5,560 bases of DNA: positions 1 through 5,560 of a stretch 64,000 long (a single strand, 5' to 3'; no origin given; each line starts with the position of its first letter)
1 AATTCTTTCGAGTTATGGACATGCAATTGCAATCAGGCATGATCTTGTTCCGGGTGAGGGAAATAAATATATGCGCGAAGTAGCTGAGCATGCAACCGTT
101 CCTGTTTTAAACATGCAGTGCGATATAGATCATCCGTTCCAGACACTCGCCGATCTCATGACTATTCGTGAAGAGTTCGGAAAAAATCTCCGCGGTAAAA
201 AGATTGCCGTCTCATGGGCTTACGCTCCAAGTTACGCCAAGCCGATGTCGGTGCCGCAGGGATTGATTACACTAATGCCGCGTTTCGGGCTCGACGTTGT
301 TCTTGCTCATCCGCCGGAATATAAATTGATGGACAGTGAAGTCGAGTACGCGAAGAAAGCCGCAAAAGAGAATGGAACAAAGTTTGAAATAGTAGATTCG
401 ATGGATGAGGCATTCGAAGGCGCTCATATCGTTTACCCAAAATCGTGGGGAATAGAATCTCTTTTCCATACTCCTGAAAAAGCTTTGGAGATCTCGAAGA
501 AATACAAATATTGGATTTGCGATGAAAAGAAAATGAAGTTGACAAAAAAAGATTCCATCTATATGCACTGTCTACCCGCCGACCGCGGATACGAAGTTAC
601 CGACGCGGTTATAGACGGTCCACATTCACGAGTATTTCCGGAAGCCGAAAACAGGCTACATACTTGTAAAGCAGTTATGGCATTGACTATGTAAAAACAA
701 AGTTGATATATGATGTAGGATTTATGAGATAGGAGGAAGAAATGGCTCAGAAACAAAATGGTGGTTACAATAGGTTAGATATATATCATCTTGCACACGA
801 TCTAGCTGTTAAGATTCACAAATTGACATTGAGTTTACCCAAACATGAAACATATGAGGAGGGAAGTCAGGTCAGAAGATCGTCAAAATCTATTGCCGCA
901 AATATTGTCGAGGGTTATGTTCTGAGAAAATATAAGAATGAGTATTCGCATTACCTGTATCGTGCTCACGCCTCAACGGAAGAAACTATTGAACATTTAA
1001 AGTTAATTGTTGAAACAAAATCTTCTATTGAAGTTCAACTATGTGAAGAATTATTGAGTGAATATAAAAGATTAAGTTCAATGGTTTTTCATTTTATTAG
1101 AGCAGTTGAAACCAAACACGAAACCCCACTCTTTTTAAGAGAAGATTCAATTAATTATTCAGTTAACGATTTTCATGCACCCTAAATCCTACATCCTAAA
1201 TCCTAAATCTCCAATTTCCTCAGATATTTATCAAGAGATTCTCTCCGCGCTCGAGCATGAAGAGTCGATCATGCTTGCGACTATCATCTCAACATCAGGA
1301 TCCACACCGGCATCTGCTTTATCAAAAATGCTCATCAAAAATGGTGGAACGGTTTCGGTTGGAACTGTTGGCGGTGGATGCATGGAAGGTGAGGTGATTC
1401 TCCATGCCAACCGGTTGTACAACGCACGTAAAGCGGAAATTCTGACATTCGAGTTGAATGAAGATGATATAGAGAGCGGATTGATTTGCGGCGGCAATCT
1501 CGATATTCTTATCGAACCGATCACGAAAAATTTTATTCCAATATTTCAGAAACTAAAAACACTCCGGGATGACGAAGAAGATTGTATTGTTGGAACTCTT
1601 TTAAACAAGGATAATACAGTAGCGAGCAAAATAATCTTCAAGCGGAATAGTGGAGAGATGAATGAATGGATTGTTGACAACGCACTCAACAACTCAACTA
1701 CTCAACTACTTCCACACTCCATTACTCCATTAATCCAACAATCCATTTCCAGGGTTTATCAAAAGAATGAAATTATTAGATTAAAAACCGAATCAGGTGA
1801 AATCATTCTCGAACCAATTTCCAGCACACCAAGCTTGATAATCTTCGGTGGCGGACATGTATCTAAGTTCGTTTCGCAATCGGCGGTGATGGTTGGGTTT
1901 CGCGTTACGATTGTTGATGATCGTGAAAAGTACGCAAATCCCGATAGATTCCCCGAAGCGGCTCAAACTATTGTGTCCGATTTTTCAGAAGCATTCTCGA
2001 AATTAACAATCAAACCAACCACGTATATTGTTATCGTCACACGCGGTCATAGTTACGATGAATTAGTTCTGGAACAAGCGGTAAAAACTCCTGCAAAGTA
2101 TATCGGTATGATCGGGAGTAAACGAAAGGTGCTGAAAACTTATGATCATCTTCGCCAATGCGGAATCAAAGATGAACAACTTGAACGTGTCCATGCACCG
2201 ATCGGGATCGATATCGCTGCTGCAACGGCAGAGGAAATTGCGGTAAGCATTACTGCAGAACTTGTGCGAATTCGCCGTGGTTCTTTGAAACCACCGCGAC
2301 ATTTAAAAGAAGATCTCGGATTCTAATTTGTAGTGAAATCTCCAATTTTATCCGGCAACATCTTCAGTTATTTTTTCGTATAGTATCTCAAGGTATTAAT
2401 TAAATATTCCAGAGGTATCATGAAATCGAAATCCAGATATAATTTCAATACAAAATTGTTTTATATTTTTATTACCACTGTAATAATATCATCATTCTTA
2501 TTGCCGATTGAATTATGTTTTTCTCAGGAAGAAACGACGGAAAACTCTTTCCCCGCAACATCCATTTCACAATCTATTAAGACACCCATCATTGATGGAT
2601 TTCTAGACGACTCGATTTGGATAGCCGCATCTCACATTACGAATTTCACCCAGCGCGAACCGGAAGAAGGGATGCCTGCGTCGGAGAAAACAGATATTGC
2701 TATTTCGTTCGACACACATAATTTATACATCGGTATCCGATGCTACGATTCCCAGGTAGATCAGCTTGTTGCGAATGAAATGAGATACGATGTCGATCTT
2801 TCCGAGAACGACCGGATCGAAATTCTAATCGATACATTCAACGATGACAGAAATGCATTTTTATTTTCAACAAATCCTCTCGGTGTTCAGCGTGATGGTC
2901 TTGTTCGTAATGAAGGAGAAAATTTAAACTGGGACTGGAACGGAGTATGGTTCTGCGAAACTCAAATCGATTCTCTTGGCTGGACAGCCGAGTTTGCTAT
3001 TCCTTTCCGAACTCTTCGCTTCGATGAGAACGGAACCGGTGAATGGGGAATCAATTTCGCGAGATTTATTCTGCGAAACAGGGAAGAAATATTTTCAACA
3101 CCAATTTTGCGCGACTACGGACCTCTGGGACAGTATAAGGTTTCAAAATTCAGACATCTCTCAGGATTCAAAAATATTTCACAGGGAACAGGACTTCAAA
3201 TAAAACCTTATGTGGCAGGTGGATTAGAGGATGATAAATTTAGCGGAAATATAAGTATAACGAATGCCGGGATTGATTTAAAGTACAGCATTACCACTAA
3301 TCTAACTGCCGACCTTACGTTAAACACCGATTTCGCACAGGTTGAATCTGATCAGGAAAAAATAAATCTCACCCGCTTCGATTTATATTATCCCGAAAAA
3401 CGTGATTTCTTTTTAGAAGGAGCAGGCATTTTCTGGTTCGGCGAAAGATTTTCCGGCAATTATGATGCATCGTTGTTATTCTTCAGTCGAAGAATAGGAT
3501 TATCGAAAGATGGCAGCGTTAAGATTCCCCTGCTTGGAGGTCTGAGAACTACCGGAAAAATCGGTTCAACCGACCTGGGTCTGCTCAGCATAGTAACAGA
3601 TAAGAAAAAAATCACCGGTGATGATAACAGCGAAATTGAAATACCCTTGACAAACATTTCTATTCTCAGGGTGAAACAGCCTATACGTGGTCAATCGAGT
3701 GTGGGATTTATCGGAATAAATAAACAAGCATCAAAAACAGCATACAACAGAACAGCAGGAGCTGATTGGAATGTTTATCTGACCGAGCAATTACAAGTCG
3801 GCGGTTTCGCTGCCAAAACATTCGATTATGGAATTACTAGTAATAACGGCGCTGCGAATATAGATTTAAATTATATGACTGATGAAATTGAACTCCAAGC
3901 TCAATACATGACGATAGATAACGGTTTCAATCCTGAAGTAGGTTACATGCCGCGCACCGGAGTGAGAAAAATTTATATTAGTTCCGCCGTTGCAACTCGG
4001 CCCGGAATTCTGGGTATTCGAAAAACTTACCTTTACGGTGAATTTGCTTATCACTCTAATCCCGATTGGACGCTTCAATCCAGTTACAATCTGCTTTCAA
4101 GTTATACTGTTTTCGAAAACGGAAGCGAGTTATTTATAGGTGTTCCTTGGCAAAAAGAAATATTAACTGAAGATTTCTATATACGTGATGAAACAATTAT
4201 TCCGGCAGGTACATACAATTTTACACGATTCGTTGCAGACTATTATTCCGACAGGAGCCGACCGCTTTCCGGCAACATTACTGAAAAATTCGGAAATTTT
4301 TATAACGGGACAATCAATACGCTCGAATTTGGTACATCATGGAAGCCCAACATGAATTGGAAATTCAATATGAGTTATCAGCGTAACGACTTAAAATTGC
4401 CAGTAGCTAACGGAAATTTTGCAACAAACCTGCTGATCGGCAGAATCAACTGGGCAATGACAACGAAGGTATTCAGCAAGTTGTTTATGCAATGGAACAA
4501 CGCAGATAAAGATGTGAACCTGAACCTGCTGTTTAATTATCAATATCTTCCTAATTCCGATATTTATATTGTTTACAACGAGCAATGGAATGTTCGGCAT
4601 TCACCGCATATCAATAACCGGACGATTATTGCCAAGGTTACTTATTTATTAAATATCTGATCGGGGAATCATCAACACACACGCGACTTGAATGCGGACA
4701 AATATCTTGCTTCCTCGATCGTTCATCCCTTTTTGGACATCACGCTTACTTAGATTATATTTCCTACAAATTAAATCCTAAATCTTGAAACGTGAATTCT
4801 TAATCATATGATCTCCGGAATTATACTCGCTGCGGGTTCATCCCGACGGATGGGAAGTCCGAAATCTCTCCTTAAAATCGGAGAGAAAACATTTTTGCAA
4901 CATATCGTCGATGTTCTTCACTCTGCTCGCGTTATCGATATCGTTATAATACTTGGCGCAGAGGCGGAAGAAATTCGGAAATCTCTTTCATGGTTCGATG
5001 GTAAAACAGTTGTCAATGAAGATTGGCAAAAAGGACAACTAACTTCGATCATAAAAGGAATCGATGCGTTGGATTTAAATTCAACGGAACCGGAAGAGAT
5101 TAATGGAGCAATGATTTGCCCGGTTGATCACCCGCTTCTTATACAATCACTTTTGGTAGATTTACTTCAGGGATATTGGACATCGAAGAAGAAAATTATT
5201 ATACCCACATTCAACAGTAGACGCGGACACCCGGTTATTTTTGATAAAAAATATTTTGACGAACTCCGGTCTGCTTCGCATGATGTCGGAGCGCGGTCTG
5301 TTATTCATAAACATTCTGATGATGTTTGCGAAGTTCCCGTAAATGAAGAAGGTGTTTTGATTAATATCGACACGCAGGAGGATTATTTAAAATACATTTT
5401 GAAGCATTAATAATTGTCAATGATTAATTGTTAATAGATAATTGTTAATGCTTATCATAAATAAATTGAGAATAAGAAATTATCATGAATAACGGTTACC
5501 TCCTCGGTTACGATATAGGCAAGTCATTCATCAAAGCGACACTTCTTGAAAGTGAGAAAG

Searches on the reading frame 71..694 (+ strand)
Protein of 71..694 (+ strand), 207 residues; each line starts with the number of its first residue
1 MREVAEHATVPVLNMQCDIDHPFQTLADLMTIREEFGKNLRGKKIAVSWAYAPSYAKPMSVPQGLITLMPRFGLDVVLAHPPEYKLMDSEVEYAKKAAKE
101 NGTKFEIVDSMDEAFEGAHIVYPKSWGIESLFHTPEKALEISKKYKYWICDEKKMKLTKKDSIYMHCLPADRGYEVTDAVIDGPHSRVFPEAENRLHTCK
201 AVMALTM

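Call 15: search_protein_families(library=pfam, proteins=[window:71-694:+], max_evalue=0.00001)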
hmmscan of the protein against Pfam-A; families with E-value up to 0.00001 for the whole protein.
window:71-694:+ (207 aa): 2 families
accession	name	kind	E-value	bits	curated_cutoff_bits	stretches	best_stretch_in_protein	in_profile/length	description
PF00185.30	OTCace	-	2.2e-35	122.5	29.4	1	63-205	17-156/157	Aspartate/ornithine carbamoyltransferase, Asp/Orn binding domain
PF02729.26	OTCace_N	-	1.2e-08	35.6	29.9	1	2-34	115-148/148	Aspartate/ornithine carbamoyltransferase, carbamoyl-P binding domain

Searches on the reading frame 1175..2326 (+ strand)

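Call 15: search_protein_families(library=pfam, proteins=[window:1175-2326:+], max_evalue=0.00001)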
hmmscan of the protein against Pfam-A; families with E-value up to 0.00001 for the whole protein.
window:1175-2326:+ (383 aa): 2 families
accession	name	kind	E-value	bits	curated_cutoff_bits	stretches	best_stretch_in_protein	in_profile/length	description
PF13478.12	XdhC_C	-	4.1e-44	150.5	29.7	1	221-363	1-125/125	XdhC Rossmann domain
PF02625.21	XdhC_CoxI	-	2e-16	60.1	24.3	1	26-92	2-67/68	XdhC and CoxI family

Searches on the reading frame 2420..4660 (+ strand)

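Call 15: search_protein_families(library=pfam, proteins=[window:2420-4660:+], max_evalue=0.00001)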
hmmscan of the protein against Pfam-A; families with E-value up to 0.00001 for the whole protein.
window:2420-4660:+ (746 aa): 2 families
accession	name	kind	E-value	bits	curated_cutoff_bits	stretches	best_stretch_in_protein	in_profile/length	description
PF19313.5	DUF5916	-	3.1e-22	79.5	22.6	1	259-662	5-424/572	Domain of unknown function (DUF5916)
PF06452.16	CBM9_1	-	4.6e-06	27.1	23.4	1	58-212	1-145/185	Carbohydrate family 9 binding domain-like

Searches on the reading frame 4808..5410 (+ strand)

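Call 15: search_protein_families(library=pfam, proteins=[window:4808-5410:+], max_evalue=0.00001)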
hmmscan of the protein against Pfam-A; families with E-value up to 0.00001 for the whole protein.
window:4808-5410:+ (200 aa): 2 families
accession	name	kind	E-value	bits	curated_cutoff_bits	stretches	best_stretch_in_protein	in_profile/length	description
PF12804.13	NTP_transf_3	-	7.8e-35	120.9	27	1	4-171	1-158/160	MobA-like NTP transferase domain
PF01128.25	IspD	-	1.9e-06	28.2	27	1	5-61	4-63/221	2-C-methyl-D-erythritol 4-phosphate cytidylyltransferase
